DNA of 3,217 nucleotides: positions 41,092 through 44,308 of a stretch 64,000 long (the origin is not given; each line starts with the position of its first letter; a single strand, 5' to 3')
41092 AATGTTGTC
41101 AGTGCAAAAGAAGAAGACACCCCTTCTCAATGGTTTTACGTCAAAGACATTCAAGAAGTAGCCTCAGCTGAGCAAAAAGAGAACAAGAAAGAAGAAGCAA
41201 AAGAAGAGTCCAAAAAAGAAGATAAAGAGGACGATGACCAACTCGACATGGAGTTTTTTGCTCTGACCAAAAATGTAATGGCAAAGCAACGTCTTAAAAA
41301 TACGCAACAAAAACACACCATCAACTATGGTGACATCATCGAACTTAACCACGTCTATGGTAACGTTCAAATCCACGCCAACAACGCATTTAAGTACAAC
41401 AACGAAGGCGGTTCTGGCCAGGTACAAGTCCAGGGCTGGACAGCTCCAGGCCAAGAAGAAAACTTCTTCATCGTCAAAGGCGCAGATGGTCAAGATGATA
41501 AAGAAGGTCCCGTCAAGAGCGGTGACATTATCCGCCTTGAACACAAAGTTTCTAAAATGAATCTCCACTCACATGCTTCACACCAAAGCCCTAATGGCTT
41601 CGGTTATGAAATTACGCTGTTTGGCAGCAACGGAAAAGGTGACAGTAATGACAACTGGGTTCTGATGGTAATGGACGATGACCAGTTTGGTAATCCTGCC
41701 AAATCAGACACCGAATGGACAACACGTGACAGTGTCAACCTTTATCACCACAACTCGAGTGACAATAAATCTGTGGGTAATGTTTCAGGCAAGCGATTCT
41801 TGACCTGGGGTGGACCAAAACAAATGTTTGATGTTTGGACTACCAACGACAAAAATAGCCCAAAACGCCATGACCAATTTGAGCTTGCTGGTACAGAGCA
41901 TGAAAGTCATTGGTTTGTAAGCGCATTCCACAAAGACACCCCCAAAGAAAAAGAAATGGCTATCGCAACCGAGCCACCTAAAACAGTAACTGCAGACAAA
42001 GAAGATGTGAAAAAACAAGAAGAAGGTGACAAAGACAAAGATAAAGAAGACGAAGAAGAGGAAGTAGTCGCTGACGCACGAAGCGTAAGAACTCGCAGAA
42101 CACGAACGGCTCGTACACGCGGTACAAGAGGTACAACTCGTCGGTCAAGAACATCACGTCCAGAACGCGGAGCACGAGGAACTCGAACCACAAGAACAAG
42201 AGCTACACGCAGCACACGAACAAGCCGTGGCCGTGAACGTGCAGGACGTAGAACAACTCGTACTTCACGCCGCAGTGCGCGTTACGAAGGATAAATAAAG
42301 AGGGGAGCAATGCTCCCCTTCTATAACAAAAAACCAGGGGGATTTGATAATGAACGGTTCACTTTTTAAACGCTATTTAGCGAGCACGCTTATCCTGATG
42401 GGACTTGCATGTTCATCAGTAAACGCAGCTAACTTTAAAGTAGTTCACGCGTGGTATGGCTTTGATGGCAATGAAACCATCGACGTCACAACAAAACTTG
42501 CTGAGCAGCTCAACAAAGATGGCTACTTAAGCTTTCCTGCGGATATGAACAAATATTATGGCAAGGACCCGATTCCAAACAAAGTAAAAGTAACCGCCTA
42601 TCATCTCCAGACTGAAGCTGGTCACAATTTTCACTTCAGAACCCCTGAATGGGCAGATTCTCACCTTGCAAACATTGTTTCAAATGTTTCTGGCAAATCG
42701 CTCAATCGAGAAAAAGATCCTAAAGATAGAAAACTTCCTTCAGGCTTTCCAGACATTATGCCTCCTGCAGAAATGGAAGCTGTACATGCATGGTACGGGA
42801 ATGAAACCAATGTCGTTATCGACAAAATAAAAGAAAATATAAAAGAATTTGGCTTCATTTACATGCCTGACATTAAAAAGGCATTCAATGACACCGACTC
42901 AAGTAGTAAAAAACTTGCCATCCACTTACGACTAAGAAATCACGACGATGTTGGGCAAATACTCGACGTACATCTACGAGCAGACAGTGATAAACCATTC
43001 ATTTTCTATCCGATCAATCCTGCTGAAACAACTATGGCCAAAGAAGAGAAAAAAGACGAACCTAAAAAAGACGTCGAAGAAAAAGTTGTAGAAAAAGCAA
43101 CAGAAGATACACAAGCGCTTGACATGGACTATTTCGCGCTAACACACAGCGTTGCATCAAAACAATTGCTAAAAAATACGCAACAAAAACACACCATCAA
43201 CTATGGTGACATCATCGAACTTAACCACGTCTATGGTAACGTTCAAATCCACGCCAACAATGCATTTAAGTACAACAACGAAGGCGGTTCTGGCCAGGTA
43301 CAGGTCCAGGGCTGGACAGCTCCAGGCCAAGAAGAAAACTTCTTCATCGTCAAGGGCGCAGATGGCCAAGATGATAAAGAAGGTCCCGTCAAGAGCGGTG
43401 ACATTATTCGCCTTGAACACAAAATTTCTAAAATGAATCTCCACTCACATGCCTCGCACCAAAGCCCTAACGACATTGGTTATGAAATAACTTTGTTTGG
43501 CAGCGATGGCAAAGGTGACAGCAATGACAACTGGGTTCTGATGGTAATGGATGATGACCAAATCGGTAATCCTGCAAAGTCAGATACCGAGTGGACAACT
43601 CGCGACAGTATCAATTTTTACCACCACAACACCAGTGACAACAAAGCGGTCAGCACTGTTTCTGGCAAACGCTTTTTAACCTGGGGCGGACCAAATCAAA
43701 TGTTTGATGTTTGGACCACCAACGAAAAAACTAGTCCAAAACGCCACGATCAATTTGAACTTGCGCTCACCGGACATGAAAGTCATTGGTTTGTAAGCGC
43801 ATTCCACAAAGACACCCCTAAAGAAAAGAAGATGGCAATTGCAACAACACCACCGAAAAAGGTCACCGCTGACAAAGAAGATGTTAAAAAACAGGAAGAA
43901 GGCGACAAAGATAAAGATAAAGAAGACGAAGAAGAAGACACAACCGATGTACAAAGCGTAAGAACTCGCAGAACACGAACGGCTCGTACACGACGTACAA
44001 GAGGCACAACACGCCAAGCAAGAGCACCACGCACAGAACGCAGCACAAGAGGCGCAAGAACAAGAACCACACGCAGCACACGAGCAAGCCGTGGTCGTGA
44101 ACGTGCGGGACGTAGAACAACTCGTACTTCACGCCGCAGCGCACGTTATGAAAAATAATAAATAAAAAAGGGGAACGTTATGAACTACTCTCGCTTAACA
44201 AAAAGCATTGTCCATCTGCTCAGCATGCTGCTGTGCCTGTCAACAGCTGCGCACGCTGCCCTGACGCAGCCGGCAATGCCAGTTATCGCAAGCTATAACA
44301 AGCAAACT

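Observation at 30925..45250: Six consecutive paralogs sharing a C-terminal SDF2-like MIR module plus basic tail, with shuffled N-terminal modules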

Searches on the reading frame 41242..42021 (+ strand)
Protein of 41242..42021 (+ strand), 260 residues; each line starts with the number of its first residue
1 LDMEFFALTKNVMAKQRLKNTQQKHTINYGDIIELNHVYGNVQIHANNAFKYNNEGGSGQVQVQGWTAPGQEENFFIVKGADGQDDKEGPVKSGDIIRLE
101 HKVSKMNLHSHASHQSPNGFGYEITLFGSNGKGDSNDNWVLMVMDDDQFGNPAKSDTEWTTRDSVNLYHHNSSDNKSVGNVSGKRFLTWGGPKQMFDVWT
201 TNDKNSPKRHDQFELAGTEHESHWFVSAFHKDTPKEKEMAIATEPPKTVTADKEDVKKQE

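Call 17: find_related_loci(query=A1, collection=genome_contigs, flank=10000)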
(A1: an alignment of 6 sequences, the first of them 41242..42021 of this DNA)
Query A1 (260 aa) in genome_contigs; peptide patterns used: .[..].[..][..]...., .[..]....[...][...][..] (x = any residue, [..] = any of these).
49 stretches matched a pattern; 2 encode a relative of the query (tblastn E <= 1e-3); 2 distinct loci.
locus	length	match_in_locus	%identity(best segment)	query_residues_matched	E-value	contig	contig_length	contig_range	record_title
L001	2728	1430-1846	35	6-141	6e-13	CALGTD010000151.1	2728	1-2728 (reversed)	MAG TPA_asm: uncultured Spartobacteria bacterium isolate SRR4028130_bin.40_CONCOCT_v1.1_MAG genome assembly, contig: ERZ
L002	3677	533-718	37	74-139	1e-5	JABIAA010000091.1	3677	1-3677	MAG: bacterium isolate SI047_bin97 k141_1004708, whole genome shotgun sequence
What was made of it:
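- Tried and rejected: The GTDB genome scan gave two weak MIR hits and not the source genome (call 17).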

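Call 36: search_protein_families(library=pfam, proteins=[window:41242-42021:+], max_evalue=10)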
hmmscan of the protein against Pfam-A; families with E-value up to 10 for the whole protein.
window:41242-42021:+ (260 aa): 2 families
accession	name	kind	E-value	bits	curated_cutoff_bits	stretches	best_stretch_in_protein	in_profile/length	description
PF08709.17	Ins145_P3_rec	-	0.00019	21.1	23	1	15-114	86-183/213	Inositol 1,4,5-trisphosphate/ryanodine receptor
PF02815.25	MIR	-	0.0013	19.1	25.6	1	89-165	63-139/185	MIR domain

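Call 39: predict_structure(alignment_id=A1)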
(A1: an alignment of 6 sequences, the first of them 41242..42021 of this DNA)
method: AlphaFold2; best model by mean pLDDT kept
length: 260 residues; sequences in the alignment: 6
mean_pLDDT: 55.5   pTM: 0.62
mean pLDDT of the five models: 55.5, 48.8, 41.0, 39.7, 39.4
residues with pLDDT >= 90: 6; 70-90: 74; 50-70: 47; < 50: 133
segments of 3 or more residues with pLDDT < 50: 1-18, 37-68, 112-123, 188-195, 197-215, 217-260
pLDDT, mean of each block of 10 residues (from residue 1): 37 47 76 58 34 34 40 74 77 87 70 44 54 66 73 84 75 75 59 45 41 46 40 40 35 35
secondary structure, 60 per line:
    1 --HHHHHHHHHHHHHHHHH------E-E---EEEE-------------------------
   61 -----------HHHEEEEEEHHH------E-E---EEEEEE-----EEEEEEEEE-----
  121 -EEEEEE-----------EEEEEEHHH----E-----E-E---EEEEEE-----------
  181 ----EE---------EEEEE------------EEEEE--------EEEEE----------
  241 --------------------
elements in order: H3-19 E32-35 E75-80 E96-101 E107-115 E122-127 E139-144 E164-169 E196-200 E213-217 E226-230
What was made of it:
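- On MIR domain (Pfam PF02815; SDF2/PMT type beta-trefoil): The AlphaFold model has mean pLDDT 55.5 and pTM 0.62 (call 39).
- Tried and rejected: The AlphaFold model of the constant block from six sequences was poor (pLDDT 55.5, call 39).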

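Call 40: search_solved_structures(query=A1, max_evalue=1, show_alignments=2)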
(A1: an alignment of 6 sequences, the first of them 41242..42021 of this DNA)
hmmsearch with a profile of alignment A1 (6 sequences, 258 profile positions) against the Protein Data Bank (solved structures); distinct sequences matched with E-value up to 1: 28.
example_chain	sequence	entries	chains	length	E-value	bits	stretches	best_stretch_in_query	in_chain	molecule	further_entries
3mal_A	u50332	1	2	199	2e-22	83.4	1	25-147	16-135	Stromal cell-derived factor 2-like protein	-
1t9f_A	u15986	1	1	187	1.3e-10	44.6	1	49-147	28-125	protein 1d10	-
9fd0_A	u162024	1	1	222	5.2e-09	39.4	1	22-125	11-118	Dolichyl-phosphate-mannose--protein mannosyltransferase 4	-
9e7a_A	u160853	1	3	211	7.9e-09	38.8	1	24-125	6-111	Dolichyl-phosphate-mannose--protein mannosyltransferase 4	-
9e79_A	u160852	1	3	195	9.5e-09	38.5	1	24-125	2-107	Dolichyl-phosphate-mannose--protein mannosyltransferase 4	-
6p28_A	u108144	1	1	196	9.6e-09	38.5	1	51-161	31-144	Dolichyl-phosphate-mannose--protein mannosyltransferase 2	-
6zqp_A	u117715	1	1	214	1.2e-08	38.2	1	51-161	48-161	PMT2 isoform 1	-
9e61_A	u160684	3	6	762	1e-07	35.1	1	23-125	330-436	Dolichyl-phosphate-mannose--protein mannosyltransferase 4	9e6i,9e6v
6p25_B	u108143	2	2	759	1.3e-07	34.8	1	51-161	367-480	Dolichyl-phosphate-mannose--protein mannosyltransferase 2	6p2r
6zqq_A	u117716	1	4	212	3.8e-07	33.3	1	56-153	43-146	PMT3 isoform 1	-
9fd1_A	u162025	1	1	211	4.1e-06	29.9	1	23-117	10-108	Dolichyl-phosphate-mannose--protein mannosyltransferase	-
9i5k_A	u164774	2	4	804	5.9e-05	26.1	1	24-117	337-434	Dolichyl-phosphate-mannose--protein mannosyltransferase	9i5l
6p25_A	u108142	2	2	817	0.00021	24.3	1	28-150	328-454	Dolichyl-phosphate-mannose--protein mannosyltransferase 1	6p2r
3uj0_A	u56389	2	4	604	0.0015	21.5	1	26-118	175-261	Inositol 1,4,5-trisphosphate receptor type 1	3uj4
3t8s_A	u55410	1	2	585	0.015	18.2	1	26-116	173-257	Inositol 1,4,5-trisphosphate receptor type 1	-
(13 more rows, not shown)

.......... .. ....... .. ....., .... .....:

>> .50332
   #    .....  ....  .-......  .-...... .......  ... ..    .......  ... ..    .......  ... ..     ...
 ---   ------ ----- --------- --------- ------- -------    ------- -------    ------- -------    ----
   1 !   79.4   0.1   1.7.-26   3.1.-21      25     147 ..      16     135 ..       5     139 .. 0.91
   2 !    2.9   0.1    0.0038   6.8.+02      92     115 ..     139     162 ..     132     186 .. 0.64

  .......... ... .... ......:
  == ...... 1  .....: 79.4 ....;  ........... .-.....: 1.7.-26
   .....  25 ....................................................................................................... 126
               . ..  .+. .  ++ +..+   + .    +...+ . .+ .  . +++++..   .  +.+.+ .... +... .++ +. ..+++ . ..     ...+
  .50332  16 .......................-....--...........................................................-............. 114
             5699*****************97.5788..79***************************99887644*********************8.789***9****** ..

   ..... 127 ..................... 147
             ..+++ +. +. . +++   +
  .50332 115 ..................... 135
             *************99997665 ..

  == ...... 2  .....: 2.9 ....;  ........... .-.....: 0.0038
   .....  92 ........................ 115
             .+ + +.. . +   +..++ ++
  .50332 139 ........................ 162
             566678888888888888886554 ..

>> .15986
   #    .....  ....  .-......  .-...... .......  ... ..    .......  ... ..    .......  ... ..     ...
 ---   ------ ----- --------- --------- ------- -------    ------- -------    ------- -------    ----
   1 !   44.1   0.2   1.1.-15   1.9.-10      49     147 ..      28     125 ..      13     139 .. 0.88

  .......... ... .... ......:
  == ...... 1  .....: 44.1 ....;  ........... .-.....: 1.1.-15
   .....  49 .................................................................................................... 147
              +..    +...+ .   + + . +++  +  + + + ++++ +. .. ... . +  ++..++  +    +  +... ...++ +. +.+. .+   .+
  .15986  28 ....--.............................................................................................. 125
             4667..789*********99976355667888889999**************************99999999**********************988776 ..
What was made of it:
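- On MIR domain (Pfam PF02815; SDF2/PMT type beta-trefoil): Its six-sequence profile hits 3MAL at E 2e-22 and PMT MIR domains at about 1e-8 (call 40).
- The best solved relative of the constant block is the Arabidopsis SDF2-like protein (call 40).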

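Call 44: search_protein_representatives(alignment_id=A1)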
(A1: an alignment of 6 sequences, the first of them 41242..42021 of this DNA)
Query: 6 sequences, 258 profile positions. Proteins with E-value up to 0.001 (for the whole library): 1050; up to 1e-10: 342; up to 1e-30: 10. The best 150 are listed.
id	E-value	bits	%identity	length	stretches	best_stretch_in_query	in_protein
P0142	8.0e-163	556.6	-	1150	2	1-258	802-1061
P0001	1.3e-160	549.4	-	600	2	1-258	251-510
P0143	2.9e-158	541.7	-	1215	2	1-258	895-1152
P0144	1.1e-92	326.8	-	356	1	4-248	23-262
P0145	2.3e-55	204.4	-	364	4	20-140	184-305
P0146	5.2e-45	170.5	-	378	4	29-141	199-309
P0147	1.5e-39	152.6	-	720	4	27-141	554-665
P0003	5.1e-32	127.9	-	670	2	27-145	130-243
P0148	9.2e-32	127.1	-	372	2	27-144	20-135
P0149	1.9e-31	126.0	-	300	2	27-174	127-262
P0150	2.3e-30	122.5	-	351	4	22-141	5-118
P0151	1.2e-29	120.2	-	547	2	26-143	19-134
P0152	3.1e-28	115.5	-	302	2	28-143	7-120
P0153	1.2e-27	113.6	-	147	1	27-141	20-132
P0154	6.8e-27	111.1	-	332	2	16-149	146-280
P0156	2.1e-26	109.5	-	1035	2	22-150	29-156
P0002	1.4e-23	100.2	-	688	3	27-149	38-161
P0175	5.6e-23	98.3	-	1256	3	24-149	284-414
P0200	2.1e-21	93.2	-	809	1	22-141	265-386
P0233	1.1e-18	84.3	-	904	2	12-142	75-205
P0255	1.5e-17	80.5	-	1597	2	15-188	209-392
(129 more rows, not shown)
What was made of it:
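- The third part is lineage-specific (calls 40, 44).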

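Call 46: search_protein_families(library=pfam, proteins=[P0175, P0233, P0200, P0145, P0146, P0147, P0156, P0255], max_evalue=0.001)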
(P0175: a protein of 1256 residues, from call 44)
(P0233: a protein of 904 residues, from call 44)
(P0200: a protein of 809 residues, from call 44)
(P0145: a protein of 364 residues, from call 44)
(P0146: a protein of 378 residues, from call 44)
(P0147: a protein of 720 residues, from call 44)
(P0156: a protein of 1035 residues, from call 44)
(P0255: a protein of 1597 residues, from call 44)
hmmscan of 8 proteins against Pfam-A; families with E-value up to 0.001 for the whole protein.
P0175 (1256 aa): 2 families
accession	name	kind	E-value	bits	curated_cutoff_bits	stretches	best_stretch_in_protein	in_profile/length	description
PF02815.25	MIR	-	1.5e-12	48.2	25.6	1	55-155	3-95/185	MIR domain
PF08709.17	Ins145_P3_rec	-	1e-11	44.8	23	0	494-613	67-152/213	Inositol 1,4,5-trisphosphate/ryanodine receptor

P0233 (904 aa): 3 families
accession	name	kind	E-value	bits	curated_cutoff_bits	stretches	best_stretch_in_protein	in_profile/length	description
PF19193.6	Tectonin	-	1.5e-10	41.3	30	1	598-735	2-137/216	Tectonin domain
PF02815.25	MIR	-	1.7e-10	41.5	25.6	1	90-236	3-158/185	MIR domain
PF11875.14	DnaJ-like_C11_C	-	0.00019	21.7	27.1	1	372-463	32-124/132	DnaJ-like protein C11, C-terminal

P0200 (809 aa): 3 families
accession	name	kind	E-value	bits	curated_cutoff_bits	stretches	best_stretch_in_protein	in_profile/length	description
PF11875.14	DnaJ-like_C11_C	-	5.7e-09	36.3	27.1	1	558-635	44-128/132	DnaJ-like protein C11, C-terminal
PF02815.25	MIR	-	9.2e-05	22.9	25.6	0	318-380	49-115/185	MIR domain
PF08709.17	Ins145_P3_rec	-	0.00034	20.3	23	0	239-373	68-196/213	Inositol 1,4,5-trisphosphate/ryanodine receptor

P0145 (364 aa): 2 families
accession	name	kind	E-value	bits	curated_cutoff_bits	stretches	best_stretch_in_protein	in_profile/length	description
PF02815.25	MIR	-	3.3e-39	135.1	25.6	3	131-237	66-180/185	MIR domain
PF08709.17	Ins145_P3_rec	-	3.2e-05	23.6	23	0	151-292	56-196/213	Inositol 1,4,5-trisphosphate/ryanodine receptor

P0146 (378 aa): 2 families
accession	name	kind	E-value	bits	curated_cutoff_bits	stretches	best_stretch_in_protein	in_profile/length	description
PF02815.25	MIR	-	8e-31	107.8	25.6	3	4-162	11-183/185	MIR domain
PF08709.17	Ins145_P3_rec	-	2.8e-06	27.1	23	0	227-280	64-118/213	Inositol 1,4,5-trisphosphate/ryanodine receptor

P0147 (720 aa): 11 families
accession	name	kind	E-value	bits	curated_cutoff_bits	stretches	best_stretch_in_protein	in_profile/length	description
PF02815.25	MIR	-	9.5e-40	136.9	25.6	2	401-544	10-184/185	MIR domain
PF13499.12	EF-hand_7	-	8e-14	52.2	30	1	297-358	2-66/67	EF-hand domain pair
PF00036.39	EF-hand_1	-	8.9e-13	47.2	25.4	2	299-325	2-28/29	EF hand domain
PF13405.12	EF-hand_6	-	9.3e-10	37.8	25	1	299-327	2-30/30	EF-hand domain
PF13202.12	EF-hand_5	-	1.4e-08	34.3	25.9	1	299-322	1-24/25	EF hand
PF08709.17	Ins145_P3_rec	-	2.9e-06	27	23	0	548-650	97-195/213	Inositol 1,4,5-trisphosphate/ryanodine receptor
PF00388.25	PI-PLC-X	-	1.6e-05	25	23.1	1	76-149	25-100/144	Phosphatidylinositol-specific phospholipase C, X domain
PF10591.15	SPARC_Ca_bdg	-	0.00018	22.2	22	1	290-355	47-111/113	Secreted protein acidic and rich in cysteine Ca binding region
PF12763.14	EH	-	0.00019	21.8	22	1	296-355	6-63/101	EH domain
PF13833.12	EF-hand_8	-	0.00034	20.7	28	0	328-356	21-49/54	EF-hand domain pair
PF14200.12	RicinB_lectin_2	-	0.00093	20.3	25.6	0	440-515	5-74/89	Ricin-type beta-trefoil lectin domain-like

P0156 (1035 aa): 1 family
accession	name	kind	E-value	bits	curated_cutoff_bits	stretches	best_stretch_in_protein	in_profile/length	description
PF02815.25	MIR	-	1.1e-34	120.4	25.6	2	52-144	13-116/185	MIR domain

P0255 (1597 aa): 2 families
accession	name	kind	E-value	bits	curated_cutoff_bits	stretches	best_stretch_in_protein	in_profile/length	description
PF12248.16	Methyltransf_FA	-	9.8e-37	126.3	24.2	2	1470-1591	21-136/140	Farnesoic acid 0-methyl transferase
PF02815.25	MIR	-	1.6e-15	57.9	25.6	1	221-352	3-130/185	MIR domain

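Call 55: fold_search(model_id=the predicted structure, library=pdb)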
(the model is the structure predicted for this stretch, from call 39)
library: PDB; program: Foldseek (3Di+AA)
matches with E <= 10: 317; with E <= 0.001: 13
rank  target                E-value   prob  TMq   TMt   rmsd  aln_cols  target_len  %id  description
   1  6zqp                  6.9e-05  1.00  0.40  0.52   9.5       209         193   18  Structure of the Pmt2-MIR domain with bound ligands (released 2020-12-23)
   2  6zqq_A                6.9e-05  1.00  0.38  0.47  10.1       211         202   18  Structure of the Pmt3-MIR domain with bound ligands (released 2020-12-23)
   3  6zqq_D                9.2e-05  1.00  0.38  0.48  10.0       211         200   18  Structure of the Pmt3-MIR domain with bound ligands (released 2020-12-23)
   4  6p25_B                1.9e-04  1.00  0.37  0.16  14.4       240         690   15  Structure of S. cerevisiae protein O-mannosyltransferase Pmt1-Pmt2 complex bound to the sugar donor and a peptide acce (released 2019-07-10)
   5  3mal_A                2.6e-04  1.00  0.38  0.53   6.4       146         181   28  Crystal structure of the SDF2-like protein from Arabidopsis thaliana (released 2010-04-07)
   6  6p28                  4.1e-04  1.00  0.39  0.51  11.2       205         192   17  Crystal structure of the MIR domain (aa 337-532) of the S. cerevisiae mannosyltransferase Pmt2 (released 2019-07-10)
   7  9i5l_A                4.1e-04  1.00  0.38  0.16   9.3       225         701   16  Structure of the Chaetomium thermophilum Pmt4 homodimer (C1 symmetry) (released 2025-12-24)
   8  9fd1                  4.4e-04  1.00  0.38  0.46   9.0       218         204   15  Structure of the Chaetomium thermophilum Pmt4-MIR domain with bound ligands (released 2025-11-26)
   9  9e79_C                5.2e-04  1.00  0.37  0.47   9.0       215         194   20  Crystal structure of the MIR domain of the S. cerevisiae mannosyltransferase Pmt4 (released 2025-10-15)
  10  1t9f                  6.9e-04  1.00  0.38  0.53  10.7       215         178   20  Structural genomics of Caenorhabditis elegans: Structure of a protein with unknown function (released 2004-05-25)
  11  3qr5_B                7.8e-04  1.00  0.30  0.48   7.3       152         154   12  Structure of the first domain of a cardiac Ryanodine Receptor mutant with exon 3 deleted (released 2011-06-08)
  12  9e61_A                8.7e-04  1.00  0.39  0.16   9.2       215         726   21  Cryo-EM structure of Saccharomyces cerevisiae Pmt4 apo form (released 2025-10-15)
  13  9e61_B                9.8e-04  1.00  0.38  0.15   9.2       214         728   21  Cryo-EM structure of Saccharomyces cerevisiae Pmt4 apo form (released 2025-10-15)
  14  6dqj_A                1.0e-03  1.00  0.35  0.05  10.7       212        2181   11  Human type 3 1,4,5-inositol trisphosphate receptor in a ligand-free state (released 2018-08-01)
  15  6lqk_A                1.3e-03  1.00  0.31  0.44   8.9       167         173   12  Crystal structure of honeybee RyR NTD (released 2021-01-20)
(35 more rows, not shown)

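Call 67: find_related_loci(query=A1, collection=metagenome_contigs, flank=10000)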
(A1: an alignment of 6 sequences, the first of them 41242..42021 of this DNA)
Query A1 (260 aa) in metagenome_contigs; peptide patterns used: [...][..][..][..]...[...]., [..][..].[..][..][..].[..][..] (x = any residue, [..] = any of these).
298 stretches matched a pattern, but none encodes a relative of the query by tblastn (E <= 1e-3).
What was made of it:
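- Tried and rejected: The JGI metagenome scan gave nothing (call 67).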

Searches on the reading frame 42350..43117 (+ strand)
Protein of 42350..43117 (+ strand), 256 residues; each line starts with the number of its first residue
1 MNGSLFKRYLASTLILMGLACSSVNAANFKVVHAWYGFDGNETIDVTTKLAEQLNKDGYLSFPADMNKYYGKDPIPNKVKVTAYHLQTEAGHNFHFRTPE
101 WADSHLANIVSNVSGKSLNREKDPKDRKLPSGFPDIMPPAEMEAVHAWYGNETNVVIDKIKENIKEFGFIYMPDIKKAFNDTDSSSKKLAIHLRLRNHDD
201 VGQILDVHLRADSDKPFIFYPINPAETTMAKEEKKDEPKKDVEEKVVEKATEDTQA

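Call 36: search_protein_families(library=pfam, proteins=[window:42350-43117:+], max_evalue=10)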
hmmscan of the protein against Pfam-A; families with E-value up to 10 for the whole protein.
window:42350-43117:+ (256 aa): 2 families
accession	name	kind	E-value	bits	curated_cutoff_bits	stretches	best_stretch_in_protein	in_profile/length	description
PF01738.24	DLH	-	0.086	12.9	21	1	31-69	18-50/217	Dienelactone hydrolase family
PF20736.2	Glyco_hydro127M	-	0.15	12.6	24.2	1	77-120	31-69/95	Beta-L-arabinofuranosidase, GH127 middle domain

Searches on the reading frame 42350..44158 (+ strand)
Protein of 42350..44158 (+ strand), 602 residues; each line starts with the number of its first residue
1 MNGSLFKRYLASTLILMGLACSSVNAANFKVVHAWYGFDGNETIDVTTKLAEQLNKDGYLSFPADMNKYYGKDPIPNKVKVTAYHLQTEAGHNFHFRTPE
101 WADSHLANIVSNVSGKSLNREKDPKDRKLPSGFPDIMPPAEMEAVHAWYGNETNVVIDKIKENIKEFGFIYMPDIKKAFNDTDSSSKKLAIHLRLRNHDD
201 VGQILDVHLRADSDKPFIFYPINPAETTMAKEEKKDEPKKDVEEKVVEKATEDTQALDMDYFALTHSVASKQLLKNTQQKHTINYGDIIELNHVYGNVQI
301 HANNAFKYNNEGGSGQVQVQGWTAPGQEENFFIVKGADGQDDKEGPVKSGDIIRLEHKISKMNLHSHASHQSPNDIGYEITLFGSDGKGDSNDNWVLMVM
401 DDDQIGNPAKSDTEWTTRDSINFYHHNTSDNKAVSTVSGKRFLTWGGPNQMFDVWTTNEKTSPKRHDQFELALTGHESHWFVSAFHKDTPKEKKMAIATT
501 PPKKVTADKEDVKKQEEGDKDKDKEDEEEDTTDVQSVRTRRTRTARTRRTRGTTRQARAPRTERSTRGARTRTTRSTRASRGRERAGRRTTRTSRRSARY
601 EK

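Call 3: search_protein_families(library=pfam, proteins=[window:42350-44158:+], max_evalue=0.01)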
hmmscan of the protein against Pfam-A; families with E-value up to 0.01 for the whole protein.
window:42350-44158:+ (602 aa): 2 families
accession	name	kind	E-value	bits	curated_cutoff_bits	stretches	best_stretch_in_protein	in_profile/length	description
PF08709.17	Ins145_P3_rec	-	0.00021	21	23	1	252-370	76-183/213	Inositol 1,4,5-trisphosphate/ryanodine receptor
PF02815.25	MIR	-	0.0042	17.5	25.6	1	345-429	63-147/185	MIR domain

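Call 71: search_protein_families(library=ncbifam, proteins=[window:42350-44158:+], max_evalue=0.1)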
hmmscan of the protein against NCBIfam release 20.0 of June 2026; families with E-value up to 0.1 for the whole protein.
window:42350-44158:+ (602 aa): 1 family
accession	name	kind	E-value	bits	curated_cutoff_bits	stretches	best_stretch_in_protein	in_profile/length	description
TIGR03730.1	tungstate_WtpA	equivalog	0.03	13.4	242.75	1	231-306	169-242/275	tungstate ABC transporter substrate-binding protein WtpA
